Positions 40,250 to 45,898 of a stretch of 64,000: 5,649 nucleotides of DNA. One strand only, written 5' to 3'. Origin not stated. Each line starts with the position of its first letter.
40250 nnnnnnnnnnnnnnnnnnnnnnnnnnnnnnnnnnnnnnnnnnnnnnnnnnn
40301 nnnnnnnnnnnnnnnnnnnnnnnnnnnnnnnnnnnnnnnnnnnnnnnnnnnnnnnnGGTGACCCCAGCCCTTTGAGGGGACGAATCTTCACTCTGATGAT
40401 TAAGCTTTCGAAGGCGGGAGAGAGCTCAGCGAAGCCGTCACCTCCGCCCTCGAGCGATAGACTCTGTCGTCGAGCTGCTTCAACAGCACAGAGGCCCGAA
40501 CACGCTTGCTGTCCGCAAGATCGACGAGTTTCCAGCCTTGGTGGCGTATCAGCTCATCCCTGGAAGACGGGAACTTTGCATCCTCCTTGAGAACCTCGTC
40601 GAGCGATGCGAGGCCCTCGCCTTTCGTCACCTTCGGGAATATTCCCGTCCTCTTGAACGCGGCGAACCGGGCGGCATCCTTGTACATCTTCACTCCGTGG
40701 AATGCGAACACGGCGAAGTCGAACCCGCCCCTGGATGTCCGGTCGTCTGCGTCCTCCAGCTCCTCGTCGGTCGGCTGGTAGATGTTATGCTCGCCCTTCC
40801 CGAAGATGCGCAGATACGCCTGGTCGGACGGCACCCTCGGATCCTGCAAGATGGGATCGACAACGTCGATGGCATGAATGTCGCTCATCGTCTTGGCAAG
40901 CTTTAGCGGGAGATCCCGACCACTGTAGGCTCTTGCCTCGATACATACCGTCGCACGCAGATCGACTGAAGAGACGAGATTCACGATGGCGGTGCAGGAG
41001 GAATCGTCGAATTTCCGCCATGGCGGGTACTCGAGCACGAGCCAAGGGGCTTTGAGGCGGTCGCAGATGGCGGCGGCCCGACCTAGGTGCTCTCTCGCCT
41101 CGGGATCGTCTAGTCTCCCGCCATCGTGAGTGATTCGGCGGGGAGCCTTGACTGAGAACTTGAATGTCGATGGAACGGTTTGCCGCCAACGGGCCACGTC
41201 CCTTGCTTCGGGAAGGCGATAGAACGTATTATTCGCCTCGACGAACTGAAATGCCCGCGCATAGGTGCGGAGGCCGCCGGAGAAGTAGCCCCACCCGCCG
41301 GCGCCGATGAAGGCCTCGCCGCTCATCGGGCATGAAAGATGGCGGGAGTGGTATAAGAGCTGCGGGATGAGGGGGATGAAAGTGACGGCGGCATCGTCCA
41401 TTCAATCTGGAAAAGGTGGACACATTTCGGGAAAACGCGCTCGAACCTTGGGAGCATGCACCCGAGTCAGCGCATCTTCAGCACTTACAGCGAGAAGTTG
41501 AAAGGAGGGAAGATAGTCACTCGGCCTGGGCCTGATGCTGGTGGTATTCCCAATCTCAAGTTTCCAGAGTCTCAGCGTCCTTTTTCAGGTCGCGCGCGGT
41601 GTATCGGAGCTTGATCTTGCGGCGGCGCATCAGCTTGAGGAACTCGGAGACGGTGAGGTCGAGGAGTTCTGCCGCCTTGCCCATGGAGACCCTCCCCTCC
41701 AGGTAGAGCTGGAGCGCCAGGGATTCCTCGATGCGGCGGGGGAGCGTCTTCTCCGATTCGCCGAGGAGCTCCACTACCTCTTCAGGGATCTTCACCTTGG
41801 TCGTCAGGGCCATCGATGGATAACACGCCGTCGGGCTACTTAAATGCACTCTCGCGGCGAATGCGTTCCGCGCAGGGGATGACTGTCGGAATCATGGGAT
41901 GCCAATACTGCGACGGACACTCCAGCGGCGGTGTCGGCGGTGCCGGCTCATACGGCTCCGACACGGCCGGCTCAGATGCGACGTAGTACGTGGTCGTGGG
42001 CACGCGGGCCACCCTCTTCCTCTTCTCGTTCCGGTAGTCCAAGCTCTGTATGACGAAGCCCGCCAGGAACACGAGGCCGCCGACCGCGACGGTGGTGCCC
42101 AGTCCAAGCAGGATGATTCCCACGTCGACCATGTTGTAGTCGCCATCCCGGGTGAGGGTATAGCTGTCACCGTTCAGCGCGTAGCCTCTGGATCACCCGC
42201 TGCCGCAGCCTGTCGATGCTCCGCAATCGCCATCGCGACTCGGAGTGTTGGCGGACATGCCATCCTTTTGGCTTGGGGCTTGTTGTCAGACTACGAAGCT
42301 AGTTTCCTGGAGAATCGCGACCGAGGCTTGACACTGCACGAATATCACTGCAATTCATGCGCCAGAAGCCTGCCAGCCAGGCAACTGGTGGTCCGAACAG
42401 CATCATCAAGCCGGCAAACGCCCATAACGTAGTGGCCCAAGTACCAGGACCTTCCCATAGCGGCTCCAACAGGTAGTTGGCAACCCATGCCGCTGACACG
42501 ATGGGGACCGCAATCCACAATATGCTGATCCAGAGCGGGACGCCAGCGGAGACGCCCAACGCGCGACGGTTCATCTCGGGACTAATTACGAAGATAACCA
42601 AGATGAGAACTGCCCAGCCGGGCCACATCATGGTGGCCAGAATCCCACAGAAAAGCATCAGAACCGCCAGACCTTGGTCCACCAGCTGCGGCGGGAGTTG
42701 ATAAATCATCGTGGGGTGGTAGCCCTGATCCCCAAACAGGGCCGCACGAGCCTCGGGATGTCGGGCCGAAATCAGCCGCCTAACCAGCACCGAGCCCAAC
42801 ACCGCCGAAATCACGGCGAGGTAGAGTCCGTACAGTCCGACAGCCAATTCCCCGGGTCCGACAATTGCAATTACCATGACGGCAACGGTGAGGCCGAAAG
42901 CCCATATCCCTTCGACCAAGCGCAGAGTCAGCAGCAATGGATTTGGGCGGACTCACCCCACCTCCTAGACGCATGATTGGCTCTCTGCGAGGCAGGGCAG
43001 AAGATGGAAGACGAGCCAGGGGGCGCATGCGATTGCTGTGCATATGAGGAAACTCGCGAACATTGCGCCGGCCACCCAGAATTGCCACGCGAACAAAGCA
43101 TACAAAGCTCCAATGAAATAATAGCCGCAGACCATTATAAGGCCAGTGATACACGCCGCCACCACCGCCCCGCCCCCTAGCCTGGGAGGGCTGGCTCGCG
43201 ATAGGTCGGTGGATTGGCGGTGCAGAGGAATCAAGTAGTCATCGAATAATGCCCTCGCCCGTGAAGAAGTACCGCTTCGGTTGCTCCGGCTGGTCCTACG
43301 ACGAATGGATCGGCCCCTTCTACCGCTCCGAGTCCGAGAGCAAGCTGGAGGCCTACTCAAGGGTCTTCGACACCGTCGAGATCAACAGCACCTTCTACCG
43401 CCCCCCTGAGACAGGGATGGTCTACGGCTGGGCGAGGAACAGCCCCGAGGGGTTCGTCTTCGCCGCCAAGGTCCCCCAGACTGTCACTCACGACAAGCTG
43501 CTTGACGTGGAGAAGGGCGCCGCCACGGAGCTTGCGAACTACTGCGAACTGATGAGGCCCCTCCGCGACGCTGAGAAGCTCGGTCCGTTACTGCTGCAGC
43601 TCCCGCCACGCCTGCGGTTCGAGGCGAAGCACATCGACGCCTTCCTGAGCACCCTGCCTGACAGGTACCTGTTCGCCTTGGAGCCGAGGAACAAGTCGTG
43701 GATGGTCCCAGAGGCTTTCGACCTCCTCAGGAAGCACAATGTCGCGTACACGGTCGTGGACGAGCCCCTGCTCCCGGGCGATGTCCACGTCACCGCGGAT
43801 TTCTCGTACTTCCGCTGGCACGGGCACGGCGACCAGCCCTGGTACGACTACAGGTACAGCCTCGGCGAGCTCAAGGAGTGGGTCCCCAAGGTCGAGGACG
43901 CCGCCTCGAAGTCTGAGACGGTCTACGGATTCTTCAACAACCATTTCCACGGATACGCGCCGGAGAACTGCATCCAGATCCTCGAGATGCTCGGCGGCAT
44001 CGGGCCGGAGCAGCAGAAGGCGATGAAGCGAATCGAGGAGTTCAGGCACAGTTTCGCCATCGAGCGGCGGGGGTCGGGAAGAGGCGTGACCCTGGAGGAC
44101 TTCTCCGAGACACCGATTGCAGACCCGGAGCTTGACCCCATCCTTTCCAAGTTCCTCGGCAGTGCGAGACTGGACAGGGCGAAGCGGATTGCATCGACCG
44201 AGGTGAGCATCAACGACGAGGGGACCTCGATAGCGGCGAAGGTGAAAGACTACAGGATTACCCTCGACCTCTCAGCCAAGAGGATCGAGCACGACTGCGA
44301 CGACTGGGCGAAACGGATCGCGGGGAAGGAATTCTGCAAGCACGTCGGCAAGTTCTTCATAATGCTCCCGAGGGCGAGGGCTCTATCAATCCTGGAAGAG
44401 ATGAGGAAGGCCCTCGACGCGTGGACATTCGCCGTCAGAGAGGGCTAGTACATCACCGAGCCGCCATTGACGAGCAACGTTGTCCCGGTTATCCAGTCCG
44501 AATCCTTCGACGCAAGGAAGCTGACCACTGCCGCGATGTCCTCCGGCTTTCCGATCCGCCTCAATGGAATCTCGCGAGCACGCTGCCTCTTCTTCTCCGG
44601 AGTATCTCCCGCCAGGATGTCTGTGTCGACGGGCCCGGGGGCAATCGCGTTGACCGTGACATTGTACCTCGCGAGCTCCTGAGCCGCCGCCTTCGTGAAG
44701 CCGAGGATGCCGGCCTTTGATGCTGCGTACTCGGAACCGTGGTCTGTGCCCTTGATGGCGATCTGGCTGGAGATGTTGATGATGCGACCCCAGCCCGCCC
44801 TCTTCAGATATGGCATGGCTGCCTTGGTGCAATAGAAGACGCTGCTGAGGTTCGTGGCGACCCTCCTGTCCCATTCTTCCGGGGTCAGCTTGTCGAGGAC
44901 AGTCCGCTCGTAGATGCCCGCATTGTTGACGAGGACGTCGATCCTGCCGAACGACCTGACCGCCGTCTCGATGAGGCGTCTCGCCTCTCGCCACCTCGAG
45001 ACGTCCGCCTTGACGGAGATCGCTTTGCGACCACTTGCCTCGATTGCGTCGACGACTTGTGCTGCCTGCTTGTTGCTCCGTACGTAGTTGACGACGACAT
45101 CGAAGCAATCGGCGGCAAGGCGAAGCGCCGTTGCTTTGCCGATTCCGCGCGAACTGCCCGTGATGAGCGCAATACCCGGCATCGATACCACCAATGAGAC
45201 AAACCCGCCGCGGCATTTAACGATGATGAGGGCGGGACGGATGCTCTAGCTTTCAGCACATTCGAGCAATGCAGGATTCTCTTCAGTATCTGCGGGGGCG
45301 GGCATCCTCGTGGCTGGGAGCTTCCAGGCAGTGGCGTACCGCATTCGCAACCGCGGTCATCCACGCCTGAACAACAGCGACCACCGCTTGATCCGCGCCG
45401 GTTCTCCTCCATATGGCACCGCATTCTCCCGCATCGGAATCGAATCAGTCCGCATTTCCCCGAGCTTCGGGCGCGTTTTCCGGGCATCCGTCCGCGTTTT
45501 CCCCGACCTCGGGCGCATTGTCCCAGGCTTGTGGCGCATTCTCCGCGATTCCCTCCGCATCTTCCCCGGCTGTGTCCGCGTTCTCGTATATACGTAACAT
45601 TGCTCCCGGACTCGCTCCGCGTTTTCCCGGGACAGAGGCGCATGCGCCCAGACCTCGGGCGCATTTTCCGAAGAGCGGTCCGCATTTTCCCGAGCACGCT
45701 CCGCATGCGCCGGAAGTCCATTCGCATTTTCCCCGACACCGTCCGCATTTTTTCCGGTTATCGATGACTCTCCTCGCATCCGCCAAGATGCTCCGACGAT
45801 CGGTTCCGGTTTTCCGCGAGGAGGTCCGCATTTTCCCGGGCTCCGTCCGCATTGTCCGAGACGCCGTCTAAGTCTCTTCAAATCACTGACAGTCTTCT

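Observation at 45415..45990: ~570-bp degenerate tandem-repeat array (core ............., about 20 copies, ~21-30 bp period) upstream of the SDR gene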

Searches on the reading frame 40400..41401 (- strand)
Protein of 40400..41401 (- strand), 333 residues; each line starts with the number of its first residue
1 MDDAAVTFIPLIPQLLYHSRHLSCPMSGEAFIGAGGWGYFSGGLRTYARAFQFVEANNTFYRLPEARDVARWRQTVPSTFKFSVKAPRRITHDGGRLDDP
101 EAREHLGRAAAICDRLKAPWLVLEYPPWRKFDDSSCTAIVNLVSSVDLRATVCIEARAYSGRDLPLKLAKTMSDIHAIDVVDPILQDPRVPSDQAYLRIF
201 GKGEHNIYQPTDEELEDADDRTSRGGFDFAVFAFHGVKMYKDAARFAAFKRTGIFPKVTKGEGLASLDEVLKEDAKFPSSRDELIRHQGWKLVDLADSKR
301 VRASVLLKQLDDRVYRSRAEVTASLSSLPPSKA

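Call 10: search_protein_families(library=pfam, proteins=[window:40400-41401:-], max_evalue=0.01)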
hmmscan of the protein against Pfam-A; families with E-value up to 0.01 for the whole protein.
window:40400-41401:- (333 aa): 2 families
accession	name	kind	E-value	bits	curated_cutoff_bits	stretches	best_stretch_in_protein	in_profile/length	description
PF01904.24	DUF72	-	6.2e-26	92.2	25.3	1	43-222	10-185/217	Protein of unknown function DUF72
PF11387.14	DUF2795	-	0.0039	17.5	25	0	267-287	6-25/54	Protein of unknown function (DUF2795)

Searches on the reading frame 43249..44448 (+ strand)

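Call 10: search_protein_families(library=pfam, proteins=[window:43249-44448:+], max_evalue=0.01)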
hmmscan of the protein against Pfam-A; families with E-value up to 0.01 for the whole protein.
window:43249-44448:+ (399 aa): 1 family
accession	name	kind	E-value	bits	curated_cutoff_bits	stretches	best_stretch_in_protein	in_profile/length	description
PF01904.24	DUF72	-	5.4e-65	219.9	25.3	1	29-247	7-217/217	Protein of unknown function DUF72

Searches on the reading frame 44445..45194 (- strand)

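Call 10: search_protein_families(library=pfam, proteins=[window:44445-45194:-], max_evalue=0.01)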
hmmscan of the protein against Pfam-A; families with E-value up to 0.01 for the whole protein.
window:44445-45194:- (249 aa): 4 families
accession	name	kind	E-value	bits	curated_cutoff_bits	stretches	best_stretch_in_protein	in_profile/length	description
PF13561.12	adh_short_C2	-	2.9e-61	207.5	27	1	15-245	5-234/236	Enoyl-(Acyl carrier protein) reductase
PF00106.31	adh_short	-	6.1e-61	205.7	26.6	1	8-197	2-190/195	short chain dehydrogenase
PF08659.16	KR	-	1.6e-13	51.4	22.6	1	7-184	1-173/180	KR domain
PF23441.1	SDR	-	1.9e-06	27.9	27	1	118-247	125-256/258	SDR-like rossmann domain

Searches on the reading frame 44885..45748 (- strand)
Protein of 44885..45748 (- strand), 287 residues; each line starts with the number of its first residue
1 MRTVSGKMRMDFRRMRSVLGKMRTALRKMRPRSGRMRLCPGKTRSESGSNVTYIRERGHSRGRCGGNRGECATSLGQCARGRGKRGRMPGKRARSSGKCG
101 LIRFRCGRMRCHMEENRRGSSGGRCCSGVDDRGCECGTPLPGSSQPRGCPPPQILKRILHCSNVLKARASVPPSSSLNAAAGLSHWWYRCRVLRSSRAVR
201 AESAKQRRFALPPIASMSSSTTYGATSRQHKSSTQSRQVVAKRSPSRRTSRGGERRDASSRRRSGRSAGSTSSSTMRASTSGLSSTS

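Call 11: search_protein_families(library=pfam, proteins=[window:44885-45748:-], max_evalue=1)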
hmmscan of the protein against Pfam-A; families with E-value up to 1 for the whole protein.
window:44885-45748:- (287 aa): 0 families
